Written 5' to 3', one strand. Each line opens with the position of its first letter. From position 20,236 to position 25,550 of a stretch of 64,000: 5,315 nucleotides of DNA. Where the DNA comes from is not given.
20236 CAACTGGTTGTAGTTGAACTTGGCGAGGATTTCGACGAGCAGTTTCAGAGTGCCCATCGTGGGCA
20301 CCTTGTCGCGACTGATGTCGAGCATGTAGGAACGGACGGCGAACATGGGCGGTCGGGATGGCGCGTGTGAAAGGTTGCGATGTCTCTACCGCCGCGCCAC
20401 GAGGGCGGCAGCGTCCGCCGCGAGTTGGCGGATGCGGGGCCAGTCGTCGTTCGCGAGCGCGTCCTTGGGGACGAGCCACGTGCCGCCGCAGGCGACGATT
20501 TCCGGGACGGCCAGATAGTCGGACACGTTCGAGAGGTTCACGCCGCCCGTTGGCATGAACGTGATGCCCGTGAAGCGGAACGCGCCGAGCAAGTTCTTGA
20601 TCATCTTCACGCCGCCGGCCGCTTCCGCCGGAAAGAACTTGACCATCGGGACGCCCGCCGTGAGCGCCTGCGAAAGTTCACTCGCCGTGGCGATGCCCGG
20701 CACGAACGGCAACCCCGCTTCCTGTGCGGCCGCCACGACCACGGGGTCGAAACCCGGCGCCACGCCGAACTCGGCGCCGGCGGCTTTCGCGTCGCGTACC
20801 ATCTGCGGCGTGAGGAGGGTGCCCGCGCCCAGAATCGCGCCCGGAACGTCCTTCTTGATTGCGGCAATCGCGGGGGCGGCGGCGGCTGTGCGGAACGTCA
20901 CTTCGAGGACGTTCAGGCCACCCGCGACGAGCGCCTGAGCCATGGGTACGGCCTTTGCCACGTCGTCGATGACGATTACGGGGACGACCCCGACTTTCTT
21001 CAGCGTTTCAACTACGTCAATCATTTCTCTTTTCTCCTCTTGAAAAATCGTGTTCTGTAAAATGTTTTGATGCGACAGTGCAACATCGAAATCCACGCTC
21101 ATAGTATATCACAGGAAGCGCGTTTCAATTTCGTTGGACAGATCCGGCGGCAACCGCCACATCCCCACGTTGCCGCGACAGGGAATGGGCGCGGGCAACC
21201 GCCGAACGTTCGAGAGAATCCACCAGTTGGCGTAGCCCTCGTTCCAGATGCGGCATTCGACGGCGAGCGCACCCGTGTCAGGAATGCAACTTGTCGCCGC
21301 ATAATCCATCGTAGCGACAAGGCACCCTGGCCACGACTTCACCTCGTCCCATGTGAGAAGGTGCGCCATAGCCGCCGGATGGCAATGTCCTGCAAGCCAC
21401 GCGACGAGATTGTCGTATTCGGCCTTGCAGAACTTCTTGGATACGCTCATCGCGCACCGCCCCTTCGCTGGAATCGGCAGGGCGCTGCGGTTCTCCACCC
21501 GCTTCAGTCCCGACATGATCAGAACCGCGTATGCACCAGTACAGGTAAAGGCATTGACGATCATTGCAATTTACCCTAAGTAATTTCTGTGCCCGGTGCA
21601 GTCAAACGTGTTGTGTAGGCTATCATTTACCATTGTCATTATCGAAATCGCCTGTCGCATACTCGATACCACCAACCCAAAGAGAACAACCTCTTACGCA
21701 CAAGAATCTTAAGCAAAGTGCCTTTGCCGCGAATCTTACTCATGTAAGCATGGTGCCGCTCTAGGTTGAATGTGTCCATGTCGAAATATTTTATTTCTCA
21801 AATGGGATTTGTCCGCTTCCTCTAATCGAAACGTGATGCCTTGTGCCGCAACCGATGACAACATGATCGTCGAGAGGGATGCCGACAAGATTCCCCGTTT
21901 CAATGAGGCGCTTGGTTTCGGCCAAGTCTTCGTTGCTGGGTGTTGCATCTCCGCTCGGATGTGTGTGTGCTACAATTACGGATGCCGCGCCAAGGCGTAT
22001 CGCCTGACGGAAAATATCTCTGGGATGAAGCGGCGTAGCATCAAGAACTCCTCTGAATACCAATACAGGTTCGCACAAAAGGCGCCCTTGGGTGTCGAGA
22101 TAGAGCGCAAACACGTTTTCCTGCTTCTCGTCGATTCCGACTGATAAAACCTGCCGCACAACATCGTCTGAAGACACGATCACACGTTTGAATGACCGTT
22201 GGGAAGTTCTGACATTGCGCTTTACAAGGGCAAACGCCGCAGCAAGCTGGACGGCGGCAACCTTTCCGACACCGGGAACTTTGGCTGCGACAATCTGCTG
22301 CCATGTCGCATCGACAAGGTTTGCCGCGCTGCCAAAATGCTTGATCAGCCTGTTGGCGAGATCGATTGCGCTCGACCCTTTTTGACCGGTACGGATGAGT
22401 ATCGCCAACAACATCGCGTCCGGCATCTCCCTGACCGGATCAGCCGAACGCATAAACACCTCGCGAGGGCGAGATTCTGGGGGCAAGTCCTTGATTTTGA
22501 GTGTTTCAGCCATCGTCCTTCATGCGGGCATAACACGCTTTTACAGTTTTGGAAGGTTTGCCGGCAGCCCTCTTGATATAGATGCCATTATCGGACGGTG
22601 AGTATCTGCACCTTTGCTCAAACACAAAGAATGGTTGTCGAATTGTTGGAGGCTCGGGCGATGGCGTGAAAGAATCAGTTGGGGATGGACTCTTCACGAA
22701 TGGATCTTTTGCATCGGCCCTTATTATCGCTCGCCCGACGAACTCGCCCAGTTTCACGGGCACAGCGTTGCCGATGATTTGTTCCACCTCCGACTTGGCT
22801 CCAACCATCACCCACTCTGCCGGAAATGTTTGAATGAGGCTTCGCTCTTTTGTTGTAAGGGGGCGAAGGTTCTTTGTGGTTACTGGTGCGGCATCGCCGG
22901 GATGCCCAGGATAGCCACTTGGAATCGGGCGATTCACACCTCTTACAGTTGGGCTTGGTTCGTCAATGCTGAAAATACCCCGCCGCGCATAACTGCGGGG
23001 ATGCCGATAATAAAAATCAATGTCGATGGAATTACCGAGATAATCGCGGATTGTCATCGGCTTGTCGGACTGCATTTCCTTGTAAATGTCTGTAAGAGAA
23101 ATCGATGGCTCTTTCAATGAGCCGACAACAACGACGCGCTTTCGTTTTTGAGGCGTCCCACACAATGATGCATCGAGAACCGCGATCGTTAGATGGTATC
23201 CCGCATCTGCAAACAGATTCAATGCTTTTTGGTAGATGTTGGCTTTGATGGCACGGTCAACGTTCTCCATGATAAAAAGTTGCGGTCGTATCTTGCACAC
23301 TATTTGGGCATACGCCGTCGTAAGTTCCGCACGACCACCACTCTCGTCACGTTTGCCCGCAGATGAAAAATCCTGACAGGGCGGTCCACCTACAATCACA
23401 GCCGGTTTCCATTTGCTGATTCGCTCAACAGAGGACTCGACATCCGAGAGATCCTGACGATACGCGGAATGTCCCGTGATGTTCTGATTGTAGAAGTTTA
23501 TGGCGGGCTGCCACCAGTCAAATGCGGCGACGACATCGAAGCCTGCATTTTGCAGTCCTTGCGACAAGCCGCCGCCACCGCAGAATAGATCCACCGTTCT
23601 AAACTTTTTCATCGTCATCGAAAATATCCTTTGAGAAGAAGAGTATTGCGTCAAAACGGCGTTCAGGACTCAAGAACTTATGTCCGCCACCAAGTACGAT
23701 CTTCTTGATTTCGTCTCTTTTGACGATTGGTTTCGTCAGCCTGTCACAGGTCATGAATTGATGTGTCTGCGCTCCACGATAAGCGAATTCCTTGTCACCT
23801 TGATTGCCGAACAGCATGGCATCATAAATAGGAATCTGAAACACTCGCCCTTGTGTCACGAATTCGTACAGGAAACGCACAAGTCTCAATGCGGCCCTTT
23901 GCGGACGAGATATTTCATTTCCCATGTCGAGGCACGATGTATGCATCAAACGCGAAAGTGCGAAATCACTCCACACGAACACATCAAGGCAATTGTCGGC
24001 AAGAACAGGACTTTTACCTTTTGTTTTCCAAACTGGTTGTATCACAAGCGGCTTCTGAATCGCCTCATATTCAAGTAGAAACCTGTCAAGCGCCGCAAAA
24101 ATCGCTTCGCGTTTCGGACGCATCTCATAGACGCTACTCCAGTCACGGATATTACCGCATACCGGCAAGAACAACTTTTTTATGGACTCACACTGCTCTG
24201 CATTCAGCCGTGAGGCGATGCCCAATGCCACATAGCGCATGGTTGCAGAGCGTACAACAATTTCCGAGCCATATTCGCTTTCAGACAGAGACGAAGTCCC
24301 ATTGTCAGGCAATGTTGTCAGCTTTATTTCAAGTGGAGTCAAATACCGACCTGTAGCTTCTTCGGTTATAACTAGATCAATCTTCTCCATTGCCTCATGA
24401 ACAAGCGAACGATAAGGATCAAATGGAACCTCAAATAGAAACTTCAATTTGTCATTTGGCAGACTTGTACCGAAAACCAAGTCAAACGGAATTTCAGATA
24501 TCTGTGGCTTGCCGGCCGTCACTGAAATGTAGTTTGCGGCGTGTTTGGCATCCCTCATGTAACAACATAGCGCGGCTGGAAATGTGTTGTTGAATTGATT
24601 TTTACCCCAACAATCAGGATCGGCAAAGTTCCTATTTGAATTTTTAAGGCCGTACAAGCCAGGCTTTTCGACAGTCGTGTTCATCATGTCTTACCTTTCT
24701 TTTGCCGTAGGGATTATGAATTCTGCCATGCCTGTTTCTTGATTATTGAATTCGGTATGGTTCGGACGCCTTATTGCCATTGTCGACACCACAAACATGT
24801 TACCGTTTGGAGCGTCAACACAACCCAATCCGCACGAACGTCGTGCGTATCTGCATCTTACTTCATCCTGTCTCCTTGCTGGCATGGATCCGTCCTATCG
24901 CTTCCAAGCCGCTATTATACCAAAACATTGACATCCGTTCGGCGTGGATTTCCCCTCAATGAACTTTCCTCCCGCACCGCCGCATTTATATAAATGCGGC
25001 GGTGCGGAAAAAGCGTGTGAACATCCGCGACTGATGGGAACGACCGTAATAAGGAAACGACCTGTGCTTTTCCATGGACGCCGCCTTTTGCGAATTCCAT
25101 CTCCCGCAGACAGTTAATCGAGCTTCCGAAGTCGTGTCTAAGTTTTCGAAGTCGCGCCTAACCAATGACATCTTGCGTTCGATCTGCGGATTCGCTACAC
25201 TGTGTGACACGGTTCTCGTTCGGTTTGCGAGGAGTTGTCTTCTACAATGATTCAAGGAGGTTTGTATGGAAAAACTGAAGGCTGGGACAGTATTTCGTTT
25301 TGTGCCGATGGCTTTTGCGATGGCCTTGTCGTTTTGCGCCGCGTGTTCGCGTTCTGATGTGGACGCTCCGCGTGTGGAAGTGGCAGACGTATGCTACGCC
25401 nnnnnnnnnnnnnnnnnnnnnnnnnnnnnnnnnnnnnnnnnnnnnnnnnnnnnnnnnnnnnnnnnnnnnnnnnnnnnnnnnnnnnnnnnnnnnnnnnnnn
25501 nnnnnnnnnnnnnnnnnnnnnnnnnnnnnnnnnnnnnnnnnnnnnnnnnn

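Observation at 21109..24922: Second restriction-modification island is a single minus-strand operon: endonuclease, m5C methyltransferase, RadC, vsr remnant, ASCH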

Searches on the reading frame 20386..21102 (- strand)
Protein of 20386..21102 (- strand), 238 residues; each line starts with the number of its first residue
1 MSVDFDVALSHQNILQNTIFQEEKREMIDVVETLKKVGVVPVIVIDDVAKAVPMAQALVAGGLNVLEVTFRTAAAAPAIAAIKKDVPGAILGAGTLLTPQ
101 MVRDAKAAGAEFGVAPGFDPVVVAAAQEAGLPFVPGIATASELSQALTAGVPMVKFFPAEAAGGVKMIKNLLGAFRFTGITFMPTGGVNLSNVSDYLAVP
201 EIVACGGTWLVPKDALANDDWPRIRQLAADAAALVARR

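Call 3: search_protein_families(library=pfam, proteins=[window:20386-21102:-], max_evalue=0.01)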
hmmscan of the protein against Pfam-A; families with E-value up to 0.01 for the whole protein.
window:20386-21102:- (238 aa): 1 family
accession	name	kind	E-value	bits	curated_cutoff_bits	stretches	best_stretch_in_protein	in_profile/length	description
PF01081.25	Aldolase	-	7e-69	231.6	27.8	1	32-227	3-196/196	KDPG and KHG aldolase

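Call 4: search_protein_families(library=ncbifam, proteins=[window:20386-21102:-], max_evalue=0.01)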
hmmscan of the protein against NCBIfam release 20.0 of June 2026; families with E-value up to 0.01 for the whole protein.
window:20386-21102:- (238 aa): 8 families
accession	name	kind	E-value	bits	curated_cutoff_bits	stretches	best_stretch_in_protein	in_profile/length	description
NF004325.0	PRK05718.1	subfamily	6.4e-78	260.9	241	1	27-235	5-211/213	keto-hydroxyglutarate-aldolase/keto-deoxy-phosphogluconate aldolase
TIGR01182.1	eda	subfamily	2.8e-73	245.6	156.05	1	32-233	3-202/204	bifunctional 4-hydroxy-2-oxoglutarate aldolase/2-dehydro-3-deoxy-phosphogluconate aldolase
NF004673.0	PRK06015.1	equivalog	1.5e-58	198.1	320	1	30-234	8-210/212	2-dehydro-3-deoxy-phosphogluconate aldolase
NF005673.0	PRK07455.1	equivalog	3.1e-44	150.7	232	1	31-230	7-204/213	bifunctional 4-hydroxy-2-oxoglutarate aldolase/2-dehydro-3-deoxy-phosphogluconate aldolase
NF041633.1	trifunc_aldol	exception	6.8e-42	143.7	700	1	30-236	2-218/580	KHG/KDPG aldolase/sugar kinase fusion protein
NF005119.0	PRK06552.1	subfamily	1.9e-34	119.1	238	1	28-230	4-204/213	bifunctional 2-keto-4-hydroxyglutarate aldolase/2-keto-3-deoxy-6-phosphogluconate aldolase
NF005499.0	PRK07114.1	equivalog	1.4e-28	100.2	275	1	26-236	5-218/223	bifunctional 4-hydroxy-2-oxoglutarate aldolase/2-dehydro-3-deoxy-phosphogluconate aldolase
NF006600.0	PRK09140.1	subfamily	3.8e-24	85.1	207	1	49-199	23-172/210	2-dehydro-3-deoxy-6-phosphogalactonate aldolase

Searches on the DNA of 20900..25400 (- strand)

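Call 51: search_rna_families(source=window, start=20900, end=25400, threshold=evalue, max_evalue=1)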
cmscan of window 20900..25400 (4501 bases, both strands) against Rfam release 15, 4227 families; matches with E-value up to 1: 6.
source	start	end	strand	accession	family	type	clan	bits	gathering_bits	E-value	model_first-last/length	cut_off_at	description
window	24968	25011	-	RF04240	mir-4716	Gene; miRNA;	-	24.1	76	0.11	1-84/84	no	mir-4716 microRNA precursor family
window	21540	21617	-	RF01209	snR76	Gene; snRNA; snoRNA; CD-box;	CL00071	23.9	55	0.086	1-101/101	no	Small nucleolar RNA snR76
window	24966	25013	-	RF04176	mir-3149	Gene; miRNA;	-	23.9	100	0.35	1-83/83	no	mir-3149 microRNA precursor family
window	24970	25009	-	RF04242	mir-5595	Gene; miRNA;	-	23.5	100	0.31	18-55/72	no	mir-5595 microRNA precursor family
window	24972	25007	+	RF04242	mir-5595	Gene; miRNA;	-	23.4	100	0.33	20-53/72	no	mir-5595 microRNA precursor family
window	24966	25055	-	RF02166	PVT1_3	Gene; lncRNA;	-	19.2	45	0.094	1-95/95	no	Pvt1 oncogene conserved region 3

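Call 85: search_dna_similar(query=window:21109-24922:-, collection=plasmids, mode=distant, max_rows=8)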
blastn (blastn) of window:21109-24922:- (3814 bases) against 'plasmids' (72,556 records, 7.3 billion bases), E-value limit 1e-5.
No match.

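Call 86: search_dna_similar(query=window:21109-24922:-, collection=phages, mode=distant, max_rows=8)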
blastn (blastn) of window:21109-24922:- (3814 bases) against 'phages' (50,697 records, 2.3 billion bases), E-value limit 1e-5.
No match.
